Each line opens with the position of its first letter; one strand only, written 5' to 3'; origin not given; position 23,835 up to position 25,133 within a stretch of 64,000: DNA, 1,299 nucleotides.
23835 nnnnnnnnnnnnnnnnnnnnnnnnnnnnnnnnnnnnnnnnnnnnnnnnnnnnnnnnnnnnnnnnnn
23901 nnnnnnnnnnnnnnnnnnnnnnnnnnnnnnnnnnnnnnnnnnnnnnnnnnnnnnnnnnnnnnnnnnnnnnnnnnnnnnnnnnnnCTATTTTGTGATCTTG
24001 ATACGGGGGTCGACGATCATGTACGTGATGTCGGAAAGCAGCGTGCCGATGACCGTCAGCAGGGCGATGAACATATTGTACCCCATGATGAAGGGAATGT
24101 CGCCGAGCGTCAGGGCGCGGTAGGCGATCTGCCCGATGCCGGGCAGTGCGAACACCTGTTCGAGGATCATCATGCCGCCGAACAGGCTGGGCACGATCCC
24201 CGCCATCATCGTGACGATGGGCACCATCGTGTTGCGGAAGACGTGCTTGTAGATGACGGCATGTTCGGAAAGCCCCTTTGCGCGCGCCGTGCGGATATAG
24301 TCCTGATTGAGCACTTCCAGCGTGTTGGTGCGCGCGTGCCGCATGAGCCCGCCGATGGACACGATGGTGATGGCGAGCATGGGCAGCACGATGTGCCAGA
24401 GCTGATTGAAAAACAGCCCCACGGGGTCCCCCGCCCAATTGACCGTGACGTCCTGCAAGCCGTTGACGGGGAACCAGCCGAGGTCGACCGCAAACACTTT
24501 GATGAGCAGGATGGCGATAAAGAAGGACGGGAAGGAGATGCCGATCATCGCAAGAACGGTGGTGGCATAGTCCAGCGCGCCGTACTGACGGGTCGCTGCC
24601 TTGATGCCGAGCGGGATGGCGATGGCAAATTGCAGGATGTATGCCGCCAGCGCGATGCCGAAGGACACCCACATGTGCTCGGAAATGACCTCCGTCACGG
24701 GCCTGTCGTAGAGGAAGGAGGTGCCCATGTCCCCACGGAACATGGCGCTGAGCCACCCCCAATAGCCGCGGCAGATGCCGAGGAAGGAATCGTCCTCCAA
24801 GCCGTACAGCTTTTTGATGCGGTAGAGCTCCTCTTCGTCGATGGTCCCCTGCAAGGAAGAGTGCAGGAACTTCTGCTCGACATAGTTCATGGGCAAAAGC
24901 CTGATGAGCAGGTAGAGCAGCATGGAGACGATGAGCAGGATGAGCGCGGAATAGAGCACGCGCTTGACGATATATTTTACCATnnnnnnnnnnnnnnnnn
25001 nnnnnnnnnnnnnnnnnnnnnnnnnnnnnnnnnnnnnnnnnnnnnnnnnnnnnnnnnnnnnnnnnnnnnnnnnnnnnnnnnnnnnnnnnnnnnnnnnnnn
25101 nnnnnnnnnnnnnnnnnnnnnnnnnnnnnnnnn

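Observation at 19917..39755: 19.7-kb nine-gene operon coupling a giant S8 envelope protease and BspA-LRR lipoproteins to an Opp-type importer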

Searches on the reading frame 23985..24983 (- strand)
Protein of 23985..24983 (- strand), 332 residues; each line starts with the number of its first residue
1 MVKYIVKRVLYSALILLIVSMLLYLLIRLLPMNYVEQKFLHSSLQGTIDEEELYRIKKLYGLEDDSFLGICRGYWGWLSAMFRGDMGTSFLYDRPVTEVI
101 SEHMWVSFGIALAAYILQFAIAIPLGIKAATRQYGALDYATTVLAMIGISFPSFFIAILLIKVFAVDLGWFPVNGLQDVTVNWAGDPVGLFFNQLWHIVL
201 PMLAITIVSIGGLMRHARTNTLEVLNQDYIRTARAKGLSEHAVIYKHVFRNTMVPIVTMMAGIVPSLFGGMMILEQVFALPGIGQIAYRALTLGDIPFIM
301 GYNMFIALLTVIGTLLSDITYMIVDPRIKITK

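Call 4: search_protein_families(library=pfam, proteins=[window:23985-24983:-], max_evalue=0.01)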
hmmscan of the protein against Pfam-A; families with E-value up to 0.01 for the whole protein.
window:23985-24983:- (332 aa): 2 families
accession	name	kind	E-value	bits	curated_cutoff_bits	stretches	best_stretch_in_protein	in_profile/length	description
PF00528.27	BPD_transp_1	-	4.5e-33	115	26.4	1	122-329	1-183/184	Binding-protein-dependent transport system inner membrane component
PF19300.4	BPD_transp_1_N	-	5.1e-06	27.1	23.8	1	1-86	1-77/114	Binding-prot-dependent transport system membrane comp, N-term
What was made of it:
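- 23985..24983 (-): OppB-like permease (332 aa). BPD_transp_1 plus BPD_transp_1_N (call 4).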

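Call 56: search_protein_families(library=ncbifam, proteins=[window:23985-24983:-], max_evalue=0.001)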
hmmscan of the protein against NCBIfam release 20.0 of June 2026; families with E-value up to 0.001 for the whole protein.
window:23985-24983:- (332 aa): 23 families
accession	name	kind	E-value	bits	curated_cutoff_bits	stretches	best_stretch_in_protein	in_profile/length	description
NF045470.1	Opp2B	equivalog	3.1e-70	236.8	350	1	8-329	1-300/300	nickel ABC transporter permease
NF045472.1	Opp4B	equivalog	6.3e-70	236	450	1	1-329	1-319/319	oligopeptide ABC transporter permease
NF045471.1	Opp3B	equivalog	3.6e-67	226.9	480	1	1-331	1-305/308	oligopeptide ABC transporter permease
NF045469.1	Opp1B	equivalog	9.1e-61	206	380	1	1-329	1-307/307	nickel/cobalt ABC transporter permease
TIGR02789.1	nickel_nikB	equivalog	1e-55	189.3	447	1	1-329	1-307/314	nickel ABC transporter permease subunit NikB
NF007677.0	PRK10352.1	equivalog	2.3e-54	184.6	433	1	1-330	1-308/314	nickel ABC transporter permease subunit NikB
NF011661.0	PRK15081.1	equivalog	2.2e-50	171.9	463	1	1-329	1-304/306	glutathione ABC transporter permease GsiC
NF007008.0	PRK09471.1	equivalog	1.8e-49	168.8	388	1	1-329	1-305/306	oligopeptide ABC transporter permease OppB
NF011712.0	PRK15133.1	subfamily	2e-45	155.3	445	1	48-330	81-361/364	microcin C ABC transporter permease YejB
NF043081.1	MMSYN1_0165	equivalog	2.6e-38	132.1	350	1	75-332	148-388/388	oligopeptide ABC transporter permease OppB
NF008161.0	PRK10914.1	equivalog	2.1e-37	129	590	1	1-330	1-337/339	dipeptide ABC transporter permease DppB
NF011690.0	PRK15110.1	equivalog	9.7e-32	110.7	432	1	72-326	42-311/321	putrescine export ABC transporter permease SapB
NF007376.0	PRK09881.1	equivalog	7.9e-09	34.9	434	1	201-260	159-218/298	D,D-dipeptide ABC transporter permease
NF045474.1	Opp2C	equivalog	3.8e-08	33.2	300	1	201-261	105-165/236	nickel transporter permease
NF045473.1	Opp1C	equivalog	5.1e-07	29.4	350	1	202-264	134-196/267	nickel/cobalt ABC transporter permease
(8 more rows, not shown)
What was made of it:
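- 23985..24983 (-): NCBIfam Opp/Nik B-type models hit below their cut-offs (call 56).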
